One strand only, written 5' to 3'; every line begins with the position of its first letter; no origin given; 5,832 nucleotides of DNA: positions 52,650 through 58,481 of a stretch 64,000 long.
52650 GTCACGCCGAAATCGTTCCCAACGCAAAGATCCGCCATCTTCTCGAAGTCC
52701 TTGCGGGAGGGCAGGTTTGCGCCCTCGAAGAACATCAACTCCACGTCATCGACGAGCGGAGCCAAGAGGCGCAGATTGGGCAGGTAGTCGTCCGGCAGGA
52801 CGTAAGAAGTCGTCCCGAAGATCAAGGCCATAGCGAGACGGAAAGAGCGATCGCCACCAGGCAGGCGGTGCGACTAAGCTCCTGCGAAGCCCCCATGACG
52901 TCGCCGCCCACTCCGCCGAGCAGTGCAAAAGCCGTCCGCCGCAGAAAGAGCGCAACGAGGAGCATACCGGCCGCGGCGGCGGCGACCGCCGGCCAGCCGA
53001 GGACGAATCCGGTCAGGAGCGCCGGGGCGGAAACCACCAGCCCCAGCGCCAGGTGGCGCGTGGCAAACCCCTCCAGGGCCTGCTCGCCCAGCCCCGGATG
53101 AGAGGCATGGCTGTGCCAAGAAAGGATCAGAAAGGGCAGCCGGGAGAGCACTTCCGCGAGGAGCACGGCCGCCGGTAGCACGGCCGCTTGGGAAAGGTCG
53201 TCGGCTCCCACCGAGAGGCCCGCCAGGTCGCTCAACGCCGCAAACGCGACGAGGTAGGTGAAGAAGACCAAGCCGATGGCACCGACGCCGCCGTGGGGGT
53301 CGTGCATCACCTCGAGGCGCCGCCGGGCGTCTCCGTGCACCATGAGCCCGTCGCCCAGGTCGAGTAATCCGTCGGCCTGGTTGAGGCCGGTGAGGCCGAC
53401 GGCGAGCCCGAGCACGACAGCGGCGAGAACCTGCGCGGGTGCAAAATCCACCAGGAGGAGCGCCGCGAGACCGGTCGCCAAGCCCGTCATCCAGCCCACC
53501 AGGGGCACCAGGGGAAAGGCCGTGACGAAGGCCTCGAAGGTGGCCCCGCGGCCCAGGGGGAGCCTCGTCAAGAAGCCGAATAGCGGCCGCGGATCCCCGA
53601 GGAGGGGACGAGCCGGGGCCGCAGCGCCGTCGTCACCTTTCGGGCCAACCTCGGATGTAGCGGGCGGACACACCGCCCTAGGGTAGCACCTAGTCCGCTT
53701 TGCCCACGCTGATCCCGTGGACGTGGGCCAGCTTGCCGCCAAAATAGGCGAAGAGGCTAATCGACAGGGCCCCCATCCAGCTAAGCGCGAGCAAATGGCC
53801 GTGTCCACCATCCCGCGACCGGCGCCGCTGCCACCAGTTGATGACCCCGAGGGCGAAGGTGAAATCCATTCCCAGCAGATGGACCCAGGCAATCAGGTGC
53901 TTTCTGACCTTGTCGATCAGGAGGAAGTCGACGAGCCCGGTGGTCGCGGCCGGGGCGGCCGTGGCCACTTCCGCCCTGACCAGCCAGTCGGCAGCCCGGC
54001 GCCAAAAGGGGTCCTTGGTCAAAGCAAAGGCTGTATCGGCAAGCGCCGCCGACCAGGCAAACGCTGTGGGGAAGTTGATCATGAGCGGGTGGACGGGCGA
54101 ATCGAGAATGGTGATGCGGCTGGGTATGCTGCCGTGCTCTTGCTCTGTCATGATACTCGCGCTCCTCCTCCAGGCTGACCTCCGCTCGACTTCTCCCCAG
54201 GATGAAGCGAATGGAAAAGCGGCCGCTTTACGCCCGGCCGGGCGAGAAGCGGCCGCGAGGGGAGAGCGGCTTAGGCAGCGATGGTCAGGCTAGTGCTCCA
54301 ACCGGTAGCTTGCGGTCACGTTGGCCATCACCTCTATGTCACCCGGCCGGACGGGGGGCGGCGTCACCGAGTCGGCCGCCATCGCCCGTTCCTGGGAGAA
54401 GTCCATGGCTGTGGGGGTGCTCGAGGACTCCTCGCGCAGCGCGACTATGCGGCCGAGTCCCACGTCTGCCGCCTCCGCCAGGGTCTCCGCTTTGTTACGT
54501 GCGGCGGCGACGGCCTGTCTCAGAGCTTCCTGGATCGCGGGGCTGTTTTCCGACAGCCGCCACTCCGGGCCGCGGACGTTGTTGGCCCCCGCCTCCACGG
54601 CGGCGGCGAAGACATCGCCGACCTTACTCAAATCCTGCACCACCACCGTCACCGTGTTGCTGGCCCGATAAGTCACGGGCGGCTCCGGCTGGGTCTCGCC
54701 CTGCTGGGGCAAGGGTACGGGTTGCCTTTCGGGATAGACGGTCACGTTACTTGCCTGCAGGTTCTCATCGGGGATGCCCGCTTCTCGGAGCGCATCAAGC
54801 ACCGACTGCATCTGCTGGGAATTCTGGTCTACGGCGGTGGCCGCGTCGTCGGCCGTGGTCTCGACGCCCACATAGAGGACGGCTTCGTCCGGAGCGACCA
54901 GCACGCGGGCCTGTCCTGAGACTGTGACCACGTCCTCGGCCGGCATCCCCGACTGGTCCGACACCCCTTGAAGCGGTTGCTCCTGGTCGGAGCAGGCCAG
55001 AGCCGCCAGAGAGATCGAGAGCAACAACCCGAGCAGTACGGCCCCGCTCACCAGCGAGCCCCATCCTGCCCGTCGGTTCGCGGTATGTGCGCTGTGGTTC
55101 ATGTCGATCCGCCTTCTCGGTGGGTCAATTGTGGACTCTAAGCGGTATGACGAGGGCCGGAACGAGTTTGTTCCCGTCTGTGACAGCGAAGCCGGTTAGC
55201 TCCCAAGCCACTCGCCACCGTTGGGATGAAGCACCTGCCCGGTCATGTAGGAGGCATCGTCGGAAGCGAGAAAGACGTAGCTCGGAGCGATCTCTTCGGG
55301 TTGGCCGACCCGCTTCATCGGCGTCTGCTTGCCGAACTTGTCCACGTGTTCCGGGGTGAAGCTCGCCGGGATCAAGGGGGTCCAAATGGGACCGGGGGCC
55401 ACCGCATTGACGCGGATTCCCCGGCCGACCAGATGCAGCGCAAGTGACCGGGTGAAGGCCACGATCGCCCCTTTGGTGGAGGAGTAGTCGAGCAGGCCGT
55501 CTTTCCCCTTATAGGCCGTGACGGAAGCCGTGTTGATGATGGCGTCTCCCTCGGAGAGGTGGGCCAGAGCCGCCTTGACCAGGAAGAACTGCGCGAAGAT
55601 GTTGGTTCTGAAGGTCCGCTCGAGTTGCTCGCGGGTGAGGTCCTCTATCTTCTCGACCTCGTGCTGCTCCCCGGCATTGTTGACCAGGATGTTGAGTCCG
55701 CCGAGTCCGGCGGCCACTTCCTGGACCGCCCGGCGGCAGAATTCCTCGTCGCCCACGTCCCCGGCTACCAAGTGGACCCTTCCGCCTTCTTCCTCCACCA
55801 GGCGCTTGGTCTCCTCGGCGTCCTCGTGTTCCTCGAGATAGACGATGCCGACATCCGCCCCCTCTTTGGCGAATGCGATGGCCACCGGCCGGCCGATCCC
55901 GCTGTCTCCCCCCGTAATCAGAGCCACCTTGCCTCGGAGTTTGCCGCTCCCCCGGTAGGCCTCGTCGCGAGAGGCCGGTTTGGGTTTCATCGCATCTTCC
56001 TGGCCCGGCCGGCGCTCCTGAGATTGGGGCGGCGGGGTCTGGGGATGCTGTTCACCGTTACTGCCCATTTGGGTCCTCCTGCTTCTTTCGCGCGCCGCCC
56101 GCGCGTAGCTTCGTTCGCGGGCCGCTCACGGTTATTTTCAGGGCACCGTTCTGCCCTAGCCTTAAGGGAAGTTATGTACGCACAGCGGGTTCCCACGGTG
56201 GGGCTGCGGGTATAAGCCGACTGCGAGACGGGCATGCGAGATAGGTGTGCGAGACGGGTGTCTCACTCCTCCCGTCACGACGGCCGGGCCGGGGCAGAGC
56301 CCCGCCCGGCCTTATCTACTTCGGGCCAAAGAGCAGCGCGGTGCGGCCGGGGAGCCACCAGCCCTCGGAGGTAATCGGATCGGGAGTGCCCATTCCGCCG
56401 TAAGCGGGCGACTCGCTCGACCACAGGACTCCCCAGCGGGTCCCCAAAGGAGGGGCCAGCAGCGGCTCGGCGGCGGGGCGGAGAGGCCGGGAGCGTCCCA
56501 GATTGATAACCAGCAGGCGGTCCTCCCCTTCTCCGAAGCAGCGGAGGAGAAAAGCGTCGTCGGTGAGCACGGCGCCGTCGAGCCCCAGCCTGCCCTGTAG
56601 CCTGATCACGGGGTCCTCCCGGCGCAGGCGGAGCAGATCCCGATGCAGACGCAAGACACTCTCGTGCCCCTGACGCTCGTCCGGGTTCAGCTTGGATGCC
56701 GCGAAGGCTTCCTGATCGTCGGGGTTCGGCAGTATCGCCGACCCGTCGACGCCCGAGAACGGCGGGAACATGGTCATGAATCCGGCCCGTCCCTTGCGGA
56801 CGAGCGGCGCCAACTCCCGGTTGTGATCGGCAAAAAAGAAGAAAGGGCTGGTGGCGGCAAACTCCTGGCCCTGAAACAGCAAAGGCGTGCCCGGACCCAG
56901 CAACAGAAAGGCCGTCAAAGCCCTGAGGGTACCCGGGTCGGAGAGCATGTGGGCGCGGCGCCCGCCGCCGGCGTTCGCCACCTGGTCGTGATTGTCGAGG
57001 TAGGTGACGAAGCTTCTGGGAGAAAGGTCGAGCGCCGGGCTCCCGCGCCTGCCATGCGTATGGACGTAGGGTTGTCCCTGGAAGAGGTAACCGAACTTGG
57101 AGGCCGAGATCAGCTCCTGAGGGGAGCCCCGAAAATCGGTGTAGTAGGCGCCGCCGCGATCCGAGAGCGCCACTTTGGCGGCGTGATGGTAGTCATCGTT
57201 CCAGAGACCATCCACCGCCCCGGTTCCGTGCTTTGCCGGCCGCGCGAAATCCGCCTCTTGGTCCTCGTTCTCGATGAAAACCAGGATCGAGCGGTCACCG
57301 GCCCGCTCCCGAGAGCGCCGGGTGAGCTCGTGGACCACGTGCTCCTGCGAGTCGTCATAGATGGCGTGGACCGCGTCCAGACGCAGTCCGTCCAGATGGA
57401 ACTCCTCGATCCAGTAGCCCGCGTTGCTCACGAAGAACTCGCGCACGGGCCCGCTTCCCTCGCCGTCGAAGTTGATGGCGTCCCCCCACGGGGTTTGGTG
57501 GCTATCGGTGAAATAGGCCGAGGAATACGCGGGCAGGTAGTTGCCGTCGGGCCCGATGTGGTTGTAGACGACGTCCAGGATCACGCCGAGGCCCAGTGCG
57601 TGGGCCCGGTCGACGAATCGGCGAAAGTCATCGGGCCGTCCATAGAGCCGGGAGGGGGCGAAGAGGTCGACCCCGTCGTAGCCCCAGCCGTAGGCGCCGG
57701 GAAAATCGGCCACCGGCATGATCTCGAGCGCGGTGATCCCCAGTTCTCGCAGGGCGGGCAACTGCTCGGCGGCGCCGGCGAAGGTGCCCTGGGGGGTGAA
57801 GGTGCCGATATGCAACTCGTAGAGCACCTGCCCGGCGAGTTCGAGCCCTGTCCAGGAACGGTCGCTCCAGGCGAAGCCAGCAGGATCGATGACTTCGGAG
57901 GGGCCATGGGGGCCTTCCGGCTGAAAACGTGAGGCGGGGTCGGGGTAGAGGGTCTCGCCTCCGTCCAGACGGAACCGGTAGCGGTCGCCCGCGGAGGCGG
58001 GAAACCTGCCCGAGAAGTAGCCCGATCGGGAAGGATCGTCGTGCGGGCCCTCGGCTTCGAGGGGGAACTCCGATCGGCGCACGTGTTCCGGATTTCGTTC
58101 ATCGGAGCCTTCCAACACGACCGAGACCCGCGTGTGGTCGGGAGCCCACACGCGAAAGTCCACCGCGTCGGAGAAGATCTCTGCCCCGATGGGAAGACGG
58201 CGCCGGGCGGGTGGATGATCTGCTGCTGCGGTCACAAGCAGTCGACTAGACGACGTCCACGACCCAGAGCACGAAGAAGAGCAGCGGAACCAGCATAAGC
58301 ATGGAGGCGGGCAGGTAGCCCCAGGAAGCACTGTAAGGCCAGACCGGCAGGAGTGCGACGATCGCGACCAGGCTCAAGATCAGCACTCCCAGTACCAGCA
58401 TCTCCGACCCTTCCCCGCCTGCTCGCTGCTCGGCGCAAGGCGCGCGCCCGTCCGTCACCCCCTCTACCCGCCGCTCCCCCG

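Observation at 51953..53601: cobS followed (10-nt overlap) by a xylose-isomerase-like TIM-barrel protein: candidate CbiR-type cobamide remodelling enzyme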

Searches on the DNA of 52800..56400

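Call 47: search_rna_families(source=window, start=52800, end=56400, threshold=evalue, max_evalue=1)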
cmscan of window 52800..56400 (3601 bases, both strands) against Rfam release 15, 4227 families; matches with E-value up to 1: 1.
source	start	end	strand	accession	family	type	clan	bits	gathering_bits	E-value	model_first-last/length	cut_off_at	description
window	54221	54254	+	RF03293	mir-4672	Gene; miRNA;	-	21.4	98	0.87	1-81/81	no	mir-4672 microRNA precursor family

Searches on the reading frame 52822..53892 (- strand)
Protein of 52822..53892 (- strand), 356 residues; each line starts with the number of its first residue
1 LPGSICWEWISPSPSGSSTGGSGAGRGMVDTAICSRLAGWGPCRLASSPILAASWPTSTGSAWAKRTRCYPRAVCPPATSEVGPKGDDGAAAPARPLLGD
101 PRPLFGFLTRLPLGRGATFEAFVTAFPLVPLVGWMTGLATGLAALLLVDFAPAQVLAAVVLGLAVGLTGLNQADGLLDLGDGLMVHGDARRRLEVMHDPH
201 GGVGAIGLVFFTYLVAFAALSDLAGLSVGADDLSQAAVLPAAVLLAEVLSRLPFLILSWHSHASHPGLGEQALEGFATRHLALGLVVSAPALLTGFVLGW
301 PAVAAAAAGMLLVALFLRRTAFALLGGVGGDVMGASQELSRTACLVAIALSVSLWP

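Call 3: search_protein_families(library=pfam, proteins=[window:52822-53892:-], max_evalue=0.01)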
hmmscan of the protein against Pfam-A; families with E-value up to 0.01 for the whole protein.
window:52822-53892:- (356 aa): 1 family
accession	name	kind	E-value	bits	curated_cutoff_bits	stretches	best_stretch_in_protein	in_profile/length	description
PF02654.20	CobS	-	5e-33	115.4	23.2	1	105-346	2-207/207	Cobalamin-5-phosphate synthase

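Call 4: search_protein_families(library=ncbifam, proteins=[window:52822-53892:-], max_evalue=0.01)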
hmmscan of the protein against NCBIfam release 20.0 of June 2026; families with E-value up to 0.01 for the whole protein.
window:52822-53892:- (356 aa): 6 families
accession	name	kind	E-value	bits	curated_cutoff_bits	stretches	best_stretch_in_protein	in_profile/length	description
TIGR00317.1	cobS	equivalog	4.2e-35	121.7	110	1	104-348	8-241/241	adenosylcobinamide-GDP ribazoletransferase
NF001278.0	PRK00235.1-5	equivalog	7.9e-22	78.1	252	1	106-351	10-244/246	adenosylcobinamide-GDP ribazoletransferase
NF001277.0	PRK00235.1-3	equivalog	3.4e-16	59.7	273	1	106-349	13-250/255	adenosylcobinamide-GDP ribazoletransferase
NF001276.0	PRK00235.1-2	equivalog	2.3e-15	56.7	322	1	105-351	14-259/260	adenosylcobinamide-GDP ribazoletransferase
NF001279.0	PRK00235.2-1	equivalog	3.5e-07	30.1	282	1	105-350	9-246/248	adenosylcobinamide-GDP ribazoletransferase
NF001282.0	PRK00235.2-4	equivalog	5.9e-07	29.1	342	1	105-353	29-283/286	adenosylcobinamide-GDP ribazoletransferase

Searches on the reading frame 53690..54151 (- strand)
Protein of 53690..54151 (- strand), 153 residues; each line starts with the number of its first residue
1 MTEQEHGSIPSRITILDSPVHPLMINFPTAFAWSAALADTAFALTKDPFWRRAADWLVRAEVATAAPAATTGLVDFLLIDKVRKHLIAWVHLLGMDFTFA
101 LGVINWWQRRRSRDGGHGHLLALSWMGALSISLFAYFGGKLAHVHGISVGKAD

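Call 3: search_protein_families(library=pfam, proteins=[window:53690-54151:-], max_evalue=0.01)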
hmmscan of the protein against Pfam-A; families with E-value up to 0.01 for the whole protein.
window:53690-54151:- (153 aa): 1 family
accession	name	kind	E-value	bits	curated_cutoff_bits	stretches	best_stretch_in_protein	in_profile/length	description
PF09990.14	DUF2231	-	4.3e-23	82.4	26.4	1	18-149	2-137/139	Predicted membrane protein (DUF2231)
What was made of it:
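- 53690..54151 (-): DUF2231 membrane-protein gene ending 17 nt before the cobS GTG. It is a possible operon partner in the close relatives only. Pfam PF09990 82 bits (call 3).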

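Call 4: search_protein_families(library=ncbifam, proteins=[window:53690-54151:-], max_evalue=0.01)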
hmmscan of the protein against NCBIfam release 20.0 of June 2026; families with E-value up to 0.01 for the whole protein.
window:53690-54151:- (153 aa): 0 families

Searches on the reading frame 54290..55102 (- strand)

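Call 3: search_protein_families(library=pfam, proteins=[window:54290-55102:-], max_evalue=0.01)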
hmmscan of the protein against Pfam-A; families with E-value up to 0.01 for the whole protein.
window:54290-55102:- (270 aa): 2 families
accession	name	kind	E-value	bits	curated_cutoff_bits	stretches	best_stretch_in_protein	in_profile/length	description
PF04402.19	SIMPL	-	5.8e-53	180.6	25.2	1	59-266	1-205/205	Protein of unknown function (DUF541)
PF01370.27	Epimerase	-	0.001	19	20.9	1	78-147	75-144/240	NAD dependent epimerase/dehydratase family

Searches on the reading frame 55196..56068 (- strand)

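Call 3: search_protein_families(library=pfam, proteins=[window:55196-56068:-], max_evalue=0.01)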
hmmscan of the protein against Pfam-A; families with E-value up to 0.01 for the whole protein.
window:55196-56068:- (290 aa): 5 families
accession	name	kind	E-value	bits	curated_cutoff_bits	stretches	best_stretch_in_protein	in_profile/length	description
PF13561.12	adh_short_C2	-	5.4e-60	203.3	27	1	55-285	5-234/236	Enoyl-(Acyl carrier protein) reductase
PF00106.31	adh_short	-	4.8e-47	160.4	26.6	1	47-232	1-186/195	short chain dehydrogenase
PF08659.16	KR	-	4.9e-12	46.6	22.6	1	49-221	3-171/180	KR domain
PF23441.1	SDR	-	1.5e-06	28.2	27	1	43-287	4-256/258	SDR-like rossmann domain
PF16363.11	GDP_Man_Dehyd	-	0.006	16.5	27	1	50-119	1-75/332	GDP-mannose 4,6 dehydratase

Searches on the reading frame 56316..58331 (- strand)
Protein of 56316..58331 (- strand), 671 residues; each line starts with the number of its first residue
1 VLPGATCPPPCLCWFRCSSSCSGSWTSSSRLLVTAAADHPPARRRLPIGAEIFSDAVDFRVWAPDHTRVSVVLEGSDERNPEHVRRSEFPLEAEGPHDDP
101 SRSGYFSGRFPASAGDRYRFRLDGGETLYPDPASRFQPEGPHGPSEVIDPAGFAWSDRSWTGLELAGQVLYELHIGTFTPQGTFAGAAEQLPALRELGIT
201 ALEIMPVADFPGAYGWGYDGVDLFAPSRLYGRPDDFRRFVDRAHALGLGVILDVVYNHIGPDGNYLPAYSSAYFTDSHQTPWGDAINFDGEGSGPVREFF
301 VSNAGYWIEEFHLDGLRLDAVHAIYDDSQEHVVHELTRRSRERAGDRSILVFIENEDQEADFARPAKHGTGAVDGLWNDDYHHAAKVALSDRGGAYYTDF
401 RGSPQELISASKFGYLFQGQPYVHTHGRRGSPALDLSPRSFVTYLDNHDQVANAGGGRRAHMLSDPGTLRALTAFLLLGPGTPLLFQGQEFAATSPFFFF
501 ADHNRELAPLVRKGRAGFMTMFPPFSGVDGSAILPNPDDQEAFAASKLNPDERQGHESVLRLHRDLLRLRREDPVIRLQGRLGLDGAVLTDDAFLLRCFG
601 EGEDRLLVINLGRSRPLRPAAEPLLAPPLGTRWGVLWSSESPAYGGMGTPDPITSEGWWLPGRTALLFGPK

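Call 19: search_protein_families(library=ncbifam, proteins=[window:56316-58331:-], max_evalue=0.00001)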
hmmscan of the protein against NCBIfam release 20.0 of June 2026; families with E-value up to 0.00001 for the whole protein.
window:56316-58331:- (671 aa): 27 families (the best 25 are shown)
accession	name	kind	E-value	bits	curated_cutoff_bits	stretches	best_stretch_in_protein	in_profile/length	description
TIGR02402.1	trehalose_TreZ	equivalog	2.3e-174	580.7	538.8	1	57-613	1-539/545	malto-oligosyltrehalose trehalohydrolase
NF003811.1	PRK05402.1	equivalog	6e-43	147.3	741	1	55-326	29-309/619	1,4-alpha-glucan branching protein GlgB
NF008967.0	PRK12313.1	equivalog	4.4e-42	144.3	577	1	56-329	39-320/633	1,4-alpha-glucan branching protein GlgB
TIGR01515.1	branching_enzym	equivalog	7.4e-36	123.9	463.95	1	57-327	30-299/607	1,4-alpha-glucan branching enzyme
NF009221.0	PRK12568.1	equivalog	3.7e-32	111.3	1270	1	30-325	126-430/745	1,4-alpha-glucan branching enzyme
NF011293.0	PRK14705.1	equivalog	5.5e-28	97.1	2376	1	167-326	747-912/1224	1,4-alpha-glucan branching enzyme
NF011294.0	PRK14706.1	equivalog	2.7e-23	82.1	1284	1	55-324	41-314/642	1,4-alpha-glucan branching enzyme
TIGR02100.1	glgX_debranch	equivalog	1.4e-20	72.9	640.9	1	145-321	133-343/688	glycogen debranching protein GlgX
TIGR02104.1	pulA_typeI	equivalog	1.5e-18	66.2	504.5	1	176-577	159-533/605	type I pullulanase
TIGR02456.1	treS_nterm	equivalog_domain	1.8e-15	56.4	678.35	1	169-264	7-106/539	maltose alpha-D-glucosyltransferase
NF041321.1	Alpha-amyl_MalA_Halo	equivalog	4.3e-13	48.5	875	1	168-267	260-363/666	alpha-amylase MalA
TIGR02401.1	trehalose_TreY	equivalog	7.2e-12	44.4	498.65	1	182-261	13-92/838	malto-oligosyltrehalose synthase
NF002983.0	PRK03705.1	equivalog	6.3e-11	41.1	901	1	153-320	136-337/658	glycogen debranching protein GlgX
NF008051.0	PRK10785.1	equivalog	5.7e-10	38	568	1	182-292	176-286/607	maltodextrin glucosidase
TIGR02403.1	trehalose_treC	equivalog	7.4e-10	38.1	799.05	1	180-262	22-103/544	alpha,alpha-phosphotrehalase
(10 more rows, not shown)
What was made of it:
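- Checked: A TreZ trehalohydrolase gene lies about 3.5 kb upstream at 56316..58331 (call 19), separated from cobS by three unrelated genes.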
